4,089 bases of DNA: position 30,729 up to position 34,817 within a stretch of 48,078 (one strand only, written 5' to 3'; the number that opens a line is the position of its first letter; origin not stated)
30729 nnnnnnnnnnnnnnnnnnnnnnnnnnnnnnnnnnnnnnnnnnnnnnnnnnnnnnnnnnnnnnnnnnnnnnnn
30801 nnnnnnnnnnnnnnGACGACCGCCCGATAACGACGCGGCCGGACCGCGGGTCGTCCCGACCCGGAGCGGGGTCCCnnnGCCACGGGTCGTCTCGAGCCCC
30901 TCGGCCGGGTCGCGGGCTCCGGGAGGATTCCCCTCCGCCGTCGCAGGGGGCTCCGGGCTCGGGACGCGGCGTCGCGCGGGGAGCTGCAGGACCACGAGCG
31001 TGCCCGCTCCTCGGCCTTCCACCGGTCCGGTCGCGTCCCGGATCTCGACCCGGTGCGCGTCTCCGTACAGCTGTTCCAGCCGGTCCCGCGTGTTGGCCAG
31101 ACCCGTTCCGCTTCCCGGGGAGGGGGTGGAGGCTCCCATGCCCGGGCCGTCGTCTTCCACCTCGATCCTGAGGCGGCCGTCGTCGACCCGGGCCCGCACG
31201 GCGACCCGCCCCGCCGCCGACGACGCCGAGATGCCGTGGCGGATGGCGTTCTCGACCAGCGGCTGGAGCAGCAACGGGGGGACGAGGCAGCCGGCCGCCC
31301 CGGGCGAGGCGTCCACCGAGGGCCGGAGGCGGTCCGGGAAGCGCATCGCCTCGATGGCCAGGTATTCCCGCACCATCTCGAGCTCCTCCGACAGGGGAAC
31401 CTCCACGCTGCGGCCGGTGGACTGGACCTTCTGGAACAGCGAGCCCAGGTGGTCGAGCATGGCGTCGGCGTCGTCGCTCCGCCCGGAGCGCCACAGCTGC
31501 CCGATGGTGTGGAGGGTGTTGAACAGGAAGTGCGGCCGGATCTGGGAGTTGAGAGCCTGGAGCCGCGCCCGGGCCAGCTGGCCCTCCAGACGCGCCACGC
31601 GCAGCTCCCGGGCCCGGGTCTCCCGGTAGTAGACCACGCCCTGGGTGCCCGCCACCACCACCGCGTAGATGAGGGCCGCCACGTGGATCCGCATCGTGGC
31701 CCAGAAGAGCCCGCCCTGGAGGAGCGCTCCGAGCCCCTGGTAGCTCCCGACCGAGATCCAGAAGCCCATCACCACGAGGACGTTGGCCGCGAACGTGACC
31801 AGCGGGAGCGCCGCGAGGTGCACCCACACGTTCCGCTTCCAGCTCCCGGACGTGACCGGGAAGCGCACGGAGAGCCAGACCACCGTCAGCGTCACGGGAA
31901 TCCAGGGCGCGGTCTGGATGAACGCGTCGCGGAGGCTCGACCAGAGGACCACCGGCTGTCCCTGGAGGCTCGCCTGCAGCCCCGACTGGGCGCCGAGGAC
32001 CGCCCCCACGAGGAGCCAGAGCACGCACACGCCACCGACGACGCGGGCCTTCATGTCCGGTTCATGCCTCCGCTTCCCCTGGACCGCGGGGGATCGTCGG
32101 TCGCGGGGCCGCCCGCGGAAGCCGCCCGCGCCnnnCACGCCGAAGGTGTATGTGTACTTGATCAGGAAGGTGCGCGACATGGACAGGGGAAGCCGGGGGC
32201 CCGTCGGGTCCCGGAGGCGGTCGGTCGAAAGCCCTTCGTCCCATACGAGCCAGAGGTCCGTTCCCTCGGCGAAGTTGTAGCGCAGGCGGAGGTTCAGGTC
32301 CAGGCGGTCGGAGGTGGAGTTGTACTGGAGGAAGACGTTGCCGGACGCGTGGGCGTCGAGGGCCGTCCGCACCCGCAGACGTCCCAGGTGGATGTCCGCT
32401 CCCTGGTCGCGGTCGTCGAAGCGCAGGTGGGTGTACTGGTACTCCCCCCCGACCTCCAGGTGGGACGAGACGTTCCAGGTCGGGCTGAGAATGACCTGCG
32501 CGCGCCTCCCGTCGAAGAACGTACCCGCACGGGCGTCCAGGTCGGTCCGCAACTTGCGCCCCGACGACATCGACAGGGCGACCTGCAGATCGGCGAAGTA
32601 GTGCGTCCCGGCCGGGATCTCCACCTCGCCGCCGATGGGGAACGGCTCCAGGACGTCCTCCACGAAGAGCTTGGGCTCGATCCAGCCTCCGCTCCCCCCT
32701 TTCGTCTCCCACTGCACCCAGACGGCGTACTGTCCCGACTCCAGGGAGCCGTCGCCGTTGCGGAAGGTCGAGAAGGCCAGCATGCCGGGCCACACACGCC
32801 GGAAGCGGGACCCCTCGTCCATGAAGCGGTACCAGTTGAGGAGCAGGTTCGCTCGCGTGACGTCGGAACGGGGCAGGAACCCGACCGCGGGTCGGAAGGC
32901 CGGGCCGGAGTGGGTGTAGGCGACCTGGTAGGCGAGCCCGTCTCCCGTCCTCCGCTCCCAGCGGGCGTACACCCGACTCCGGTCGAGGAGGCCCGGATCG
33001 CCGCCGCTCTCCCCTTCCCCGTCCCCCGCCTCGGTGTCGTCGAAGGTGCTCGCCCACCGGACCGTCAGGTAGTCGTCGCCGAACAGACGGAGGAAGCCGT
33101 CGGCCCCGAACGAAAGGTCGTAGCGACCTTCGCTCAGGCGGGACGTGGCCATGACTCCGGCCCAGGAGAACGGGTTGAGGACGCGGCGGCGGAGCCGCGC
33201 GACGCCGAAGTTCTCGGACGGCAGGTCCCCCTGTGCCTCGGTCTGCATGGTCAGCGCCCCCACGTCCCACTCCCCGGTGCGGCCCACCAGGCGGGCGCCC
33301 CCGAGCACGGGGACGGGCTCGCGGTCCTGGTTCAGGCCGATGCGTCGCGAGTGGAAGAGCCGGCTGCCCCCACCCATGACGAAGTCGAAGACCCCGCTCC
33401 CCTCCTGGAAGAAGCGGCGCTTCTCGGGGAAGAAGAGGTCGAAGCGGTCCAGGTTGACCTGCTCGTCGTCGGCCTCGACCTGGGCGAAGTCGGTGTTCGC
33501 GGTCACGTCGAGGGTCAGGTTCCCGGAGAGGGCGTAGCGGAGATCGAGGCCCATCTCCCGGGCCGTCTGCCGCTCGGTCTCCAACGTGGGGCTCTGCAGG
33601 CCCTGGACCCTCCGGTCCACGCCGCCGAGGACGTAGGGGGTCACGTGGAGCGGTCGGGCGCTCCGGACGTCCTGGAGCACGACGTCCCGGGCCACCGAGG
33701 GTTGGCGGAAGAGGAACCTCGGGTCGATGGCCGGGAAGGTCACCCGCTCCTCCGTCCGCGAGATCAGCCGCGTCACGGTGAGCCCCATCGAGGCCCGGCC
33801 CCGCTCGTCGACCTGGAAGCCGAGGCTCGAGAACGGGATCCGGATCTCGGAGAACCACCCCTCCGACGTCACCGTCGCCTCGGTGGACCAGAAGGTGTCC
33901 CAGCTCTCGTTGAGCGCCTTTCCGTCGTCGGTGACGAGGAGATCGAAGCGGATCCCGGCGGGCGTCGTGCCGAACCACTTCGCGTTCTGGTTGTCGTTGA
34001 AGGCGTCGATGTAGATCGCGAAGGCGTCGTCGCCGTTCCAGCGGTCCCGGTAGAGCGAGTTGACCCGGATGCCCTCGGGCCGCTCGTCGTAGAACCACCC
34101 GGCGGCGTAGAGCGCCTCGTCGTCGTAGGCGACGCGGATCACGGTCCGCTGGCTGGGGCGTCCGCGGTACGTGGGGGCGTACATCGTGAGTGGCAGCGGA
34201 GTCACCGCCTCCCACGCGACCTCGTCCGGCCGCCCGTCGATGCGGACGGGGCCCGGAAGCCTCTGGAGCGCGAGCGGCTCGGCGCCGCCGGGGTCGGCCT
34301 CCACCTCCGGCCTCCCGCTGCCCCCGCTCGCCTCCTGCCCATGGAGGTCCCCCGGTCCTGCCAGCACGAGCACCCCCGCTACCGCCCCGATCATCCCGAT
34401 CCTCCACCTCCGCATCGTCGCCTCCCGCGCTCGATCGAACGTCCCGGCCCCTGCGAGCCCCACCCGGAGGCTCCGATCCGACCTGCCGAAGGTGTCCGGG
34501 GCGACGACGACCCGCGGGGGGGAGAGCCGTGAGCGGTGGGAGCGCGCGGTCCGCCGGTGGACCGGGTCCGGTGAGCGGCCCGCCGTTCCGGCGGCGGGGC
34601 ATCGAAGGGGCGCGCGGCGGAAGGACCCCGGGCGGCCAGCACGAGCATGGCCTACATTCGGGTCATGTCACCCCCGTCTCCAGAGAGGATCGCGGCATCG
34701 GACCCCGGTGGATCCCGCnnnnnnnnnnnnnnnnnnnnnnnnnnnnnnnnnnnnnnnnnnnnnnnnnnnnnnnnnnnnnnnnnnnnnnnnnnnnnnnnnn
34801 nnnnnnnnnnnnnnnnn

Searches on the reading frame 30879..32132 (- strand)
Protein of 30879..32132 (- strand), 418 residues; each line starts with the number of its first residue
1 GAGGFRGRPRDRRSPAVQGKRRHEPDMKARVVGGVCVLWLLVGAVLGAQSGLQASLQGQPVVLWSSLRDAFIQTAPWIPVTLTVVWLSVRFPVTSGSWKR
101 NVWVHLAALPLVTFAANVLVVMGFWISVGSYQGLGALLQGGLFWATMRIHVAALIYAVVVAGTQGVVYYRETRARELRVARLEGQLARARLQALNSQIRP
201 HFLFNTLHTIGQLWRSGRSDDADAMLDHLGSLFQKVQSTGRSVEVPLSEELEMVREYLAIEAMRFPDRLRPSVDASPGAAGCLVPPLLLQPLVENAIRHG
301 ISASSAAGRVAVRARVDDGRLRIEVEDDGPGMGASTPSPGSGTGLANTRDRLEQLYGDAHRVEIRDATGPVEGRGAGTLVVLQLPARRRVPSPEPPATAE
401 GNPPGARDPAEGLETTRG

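Call 31: search_protein_families(library=pfam, proteins=[window:30879-32132:-], max_evalue=0.0001)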
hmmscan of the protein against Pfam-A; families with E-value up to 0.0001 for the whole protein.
window:30879-32132:- (418 aa): 3 families
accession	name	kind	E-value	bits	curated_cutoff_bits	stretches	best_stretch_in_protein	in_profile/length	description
PF06580.19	His_kinase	-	1.1e-22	80.5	25.2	1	189-269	1-81/81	Histidine kinase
PF02518.31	HATPase_c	-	5.9e-11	43.2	26.4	1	288-387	9-110/111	Histidine kinase-, DNA gyrase B-, and HSP90-like ATPase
PF13581.12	HATPase_c_2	-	7.1e-05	23.3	27.4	0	293-341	40-87/127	Histidine kinase-like ATPase domain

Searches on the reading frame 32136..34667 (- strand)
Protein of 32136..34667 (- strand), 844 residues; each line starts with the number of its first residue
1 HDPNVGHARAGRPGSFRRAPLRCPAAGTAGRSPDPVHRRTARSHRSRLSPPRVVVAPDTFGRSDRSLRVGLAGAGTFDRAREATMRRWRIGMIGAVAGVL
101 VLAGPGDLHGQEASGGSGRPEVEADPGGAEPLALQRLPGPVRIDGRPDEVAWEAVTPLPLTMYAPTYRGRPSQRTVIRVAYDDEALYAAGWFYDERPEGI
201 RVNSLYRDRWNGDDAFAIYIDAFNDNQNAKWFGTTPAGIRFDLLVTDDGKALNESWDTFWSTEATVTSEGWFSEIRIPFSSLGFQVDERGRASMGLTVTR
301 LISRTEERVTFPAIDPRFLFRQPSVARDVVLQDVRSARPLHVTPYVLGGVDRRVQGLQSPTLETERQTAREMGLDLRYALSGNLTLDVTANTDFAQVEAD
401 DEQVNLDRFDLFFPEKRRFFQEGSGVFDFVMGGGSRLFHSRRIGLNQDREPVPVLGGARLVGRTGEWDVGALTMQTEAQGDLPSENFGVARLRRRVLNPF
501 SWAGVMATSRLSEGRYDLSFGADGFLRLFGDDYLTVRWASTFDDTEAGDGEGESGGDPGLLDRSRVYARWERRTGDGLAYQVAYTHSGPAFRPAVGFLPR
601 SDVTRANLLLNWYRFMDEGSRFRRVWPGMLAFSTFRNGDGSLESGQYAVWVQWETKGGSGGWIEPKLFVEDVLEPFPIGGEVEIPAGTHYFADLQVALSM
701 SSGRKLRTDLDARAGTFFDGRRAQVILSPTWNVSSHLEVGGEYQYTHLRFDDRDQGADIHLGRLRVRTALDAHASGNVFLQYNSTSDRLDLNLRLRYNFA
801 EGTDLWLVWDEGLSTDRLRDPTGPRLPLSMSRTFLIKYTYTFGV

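Call 31: search_protein_families(library=pfam, proteins=[window:32136-34667:-], max_evalue=0.0001)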
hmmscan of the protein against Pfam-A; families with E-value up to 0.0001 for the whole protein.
window:32136-34667:- (844 aa): 1 family
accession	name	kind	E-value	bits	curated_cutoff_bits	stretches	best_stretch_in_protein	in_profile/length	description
PF19313.5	DUF5916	-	1.3e-19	70.8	22.6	1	340-446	5-97/572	Domain of unknown function (DUF5916)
